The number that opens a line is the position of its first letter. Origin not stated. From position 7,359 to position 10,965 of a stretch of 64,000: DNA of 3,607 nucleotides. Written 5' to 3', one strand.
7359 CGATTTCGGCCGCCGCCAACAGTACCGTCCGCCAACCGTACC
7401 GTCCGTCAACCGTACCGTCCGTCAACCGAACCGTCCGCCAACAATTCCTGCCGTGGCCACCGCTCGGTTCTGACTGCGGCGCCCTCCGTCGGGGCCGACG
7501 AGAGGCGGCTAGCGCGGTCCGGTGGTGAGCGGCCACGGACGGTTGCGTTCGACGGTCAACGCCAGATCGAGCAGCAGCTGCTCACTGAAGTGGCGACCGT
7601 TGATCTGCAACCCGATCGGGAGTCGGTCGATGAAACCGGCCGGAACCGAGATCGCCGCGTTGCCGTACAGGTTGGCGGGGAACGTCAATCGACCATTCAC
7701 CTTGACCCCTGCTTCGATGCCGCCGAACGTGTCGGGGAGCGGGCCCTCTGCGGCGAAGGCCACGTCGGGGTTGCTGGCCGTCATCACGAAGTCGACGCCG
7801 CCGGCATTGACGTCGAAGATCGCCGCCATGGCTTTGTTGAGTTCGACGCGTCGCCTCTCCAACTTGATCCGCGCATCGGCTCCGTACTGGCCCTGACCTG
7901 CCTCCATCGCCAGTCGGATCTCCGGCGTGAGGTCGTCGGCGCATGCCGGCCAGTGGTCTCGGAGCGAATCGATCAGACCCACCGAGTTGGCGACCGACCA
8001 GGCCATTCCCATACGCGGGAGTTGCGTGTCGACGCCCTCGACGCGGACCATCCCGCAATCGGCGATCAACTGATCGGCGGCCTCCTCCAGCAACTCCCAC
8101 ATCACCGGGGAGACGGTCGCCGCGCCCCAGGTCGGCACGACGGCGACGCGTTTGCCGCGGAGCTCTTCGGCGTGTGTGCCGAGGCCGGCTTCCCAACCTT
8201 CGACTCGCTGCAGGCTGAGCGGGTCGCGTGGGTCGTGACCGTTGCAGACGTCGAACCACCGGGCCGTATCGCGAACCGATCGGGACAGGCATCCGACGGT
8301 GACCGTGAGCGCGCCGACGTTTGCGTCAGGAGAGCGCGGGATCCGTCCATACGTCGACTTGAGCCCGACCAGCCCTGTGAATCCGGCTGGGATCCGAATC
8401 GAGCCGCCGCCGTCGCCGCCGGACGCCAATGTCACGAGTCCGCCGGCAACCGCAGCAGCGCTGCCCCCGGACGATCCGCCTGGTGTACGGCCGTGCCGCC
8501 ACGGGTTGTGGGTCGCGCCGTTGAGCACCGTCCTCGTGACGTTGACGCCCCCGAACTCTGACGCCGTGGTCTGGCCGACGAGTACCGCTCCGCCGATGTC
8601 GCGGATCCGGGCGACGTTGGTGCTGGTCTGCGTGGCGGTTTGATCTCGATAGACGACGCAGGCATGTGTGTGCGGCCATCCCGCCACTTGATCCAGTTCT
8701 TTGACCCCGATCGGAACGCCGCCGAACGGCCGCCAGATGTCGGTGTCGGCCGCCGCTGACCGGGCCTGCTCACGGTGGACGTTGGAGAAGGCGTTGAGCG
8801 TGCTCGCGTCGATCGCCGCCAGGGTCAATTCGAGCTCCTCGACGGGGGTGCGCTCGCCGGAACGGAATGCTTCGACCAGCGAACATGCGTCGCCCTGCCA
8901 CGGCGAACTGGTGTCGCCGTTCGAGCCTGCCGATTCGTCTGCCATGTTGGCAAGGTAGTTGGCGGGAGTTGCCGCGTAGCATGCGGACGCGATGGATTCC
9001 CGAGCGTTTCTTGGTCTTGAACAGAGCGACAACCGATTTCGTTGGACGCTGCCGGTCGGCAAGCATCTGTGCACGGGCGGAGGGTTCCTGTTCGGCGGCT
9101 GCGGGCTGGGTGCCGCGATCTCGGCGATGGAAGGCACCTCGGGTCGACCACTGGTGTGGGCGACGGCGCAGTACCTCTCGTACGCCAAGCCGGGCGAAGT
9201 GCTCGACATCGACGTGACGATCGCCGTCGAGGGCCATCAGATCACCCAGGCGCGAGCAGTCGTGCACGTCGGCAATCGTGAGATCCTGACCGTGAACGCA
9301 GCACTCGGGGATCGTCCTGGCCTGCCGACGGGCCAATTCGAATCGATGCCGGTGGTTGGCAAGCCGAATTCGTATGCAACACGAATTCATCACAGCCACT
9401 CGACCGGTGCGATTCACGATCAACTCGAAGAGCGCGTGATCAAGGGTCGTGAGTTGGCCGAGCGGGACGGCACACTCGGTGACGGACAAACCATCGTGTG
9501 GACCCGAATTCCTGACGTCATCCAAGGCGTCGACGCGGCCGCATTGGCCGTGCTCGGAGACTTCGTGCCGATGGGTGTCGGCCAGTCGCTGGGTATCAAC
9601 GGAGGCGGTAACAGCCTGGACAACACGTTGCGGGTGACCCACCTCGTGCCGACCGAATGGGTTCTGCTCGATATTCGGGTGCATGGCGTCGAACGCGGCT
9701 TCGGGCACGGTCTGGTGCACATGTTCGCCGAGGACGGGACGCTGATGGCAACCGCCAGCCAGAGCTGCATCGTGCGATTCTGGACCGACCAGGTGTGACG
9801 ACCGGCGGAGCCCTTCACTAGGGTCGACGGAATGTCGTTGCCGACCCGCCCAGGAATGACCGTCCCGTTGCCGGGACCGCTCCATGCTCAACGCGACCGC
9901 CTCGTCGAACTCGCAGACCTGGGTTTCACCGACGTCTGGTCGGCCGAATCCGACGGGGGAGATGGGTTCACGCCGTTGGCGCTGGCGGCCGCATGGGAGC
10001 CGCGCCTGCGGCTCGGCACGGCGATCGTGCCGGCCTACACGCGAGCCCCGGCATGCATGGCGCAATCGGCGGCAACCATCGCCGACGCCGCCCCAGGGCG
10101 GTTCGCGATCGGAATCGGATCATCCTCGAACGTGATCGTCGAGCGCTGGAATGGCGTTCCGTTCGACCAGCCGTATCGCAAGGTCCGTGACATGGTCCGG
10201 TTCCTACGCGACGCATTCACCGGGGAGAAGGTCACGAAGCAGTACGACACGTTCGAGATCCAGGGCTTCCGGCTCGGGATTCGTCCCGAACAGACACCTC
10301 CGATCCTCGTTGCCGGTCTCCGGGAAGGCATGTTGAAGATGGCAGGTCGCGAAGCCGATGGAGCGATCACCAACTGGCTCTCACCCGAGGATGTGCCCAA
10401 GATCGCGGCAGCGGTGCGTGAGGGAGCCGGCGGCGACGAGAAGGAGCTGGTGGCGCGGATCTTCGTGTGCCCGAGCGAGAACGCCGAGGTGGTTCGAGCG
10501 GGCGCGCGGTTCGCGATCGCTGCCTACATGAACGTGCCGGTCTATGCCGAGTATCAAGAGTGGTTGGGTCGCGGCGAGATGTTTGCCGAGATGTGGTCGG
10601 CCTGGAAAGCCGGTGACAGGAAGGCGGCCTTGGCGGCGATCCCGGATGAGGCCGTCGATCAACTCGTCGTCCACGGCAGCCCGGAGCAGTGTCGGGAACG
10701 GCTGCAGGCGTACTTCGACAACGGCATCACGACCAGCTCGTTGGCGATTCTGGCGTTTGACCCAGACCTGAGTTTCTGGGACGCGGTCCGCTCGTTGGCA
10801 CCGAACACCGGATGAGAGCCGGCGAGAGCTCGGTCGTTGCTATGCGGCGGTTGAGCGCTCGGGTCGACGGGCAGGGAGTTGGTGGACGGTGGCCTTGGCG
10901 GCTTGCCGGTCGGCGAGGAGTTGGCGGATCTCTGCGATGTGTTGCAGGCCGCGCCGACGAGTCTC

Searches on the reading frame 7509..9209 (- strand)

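Call 22: search_protein_families(library=pfam, proteins=[window:7509-9209:-], max_evalue=0.0001)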
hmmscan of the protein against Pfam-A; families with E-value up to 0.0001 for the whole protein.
window:7509-9209:- (566 aa): 1 family
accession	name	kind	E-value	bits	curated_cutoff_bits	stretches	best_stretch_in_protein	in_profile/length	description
PF01425.27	Amidase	-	3.9e-78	263.9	27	1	128-547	5-445/445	Amidase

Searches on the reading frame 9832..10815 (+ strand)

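Call 22: search_protein_families(library=pfam, proteins=[window:9832-10815:+], max_evalue=0.0001)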
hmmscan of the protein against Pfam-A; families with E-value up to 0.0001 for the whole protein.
window:9832-10815:+ (327 aa): 1 family
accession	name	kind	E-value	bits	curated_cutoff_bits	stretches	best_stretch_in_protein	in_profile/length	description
PF00296.26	Bac_luciferase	-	1.7e-65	221.9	27.9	1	3-300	7-313/314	Luciferase-like monooxygenase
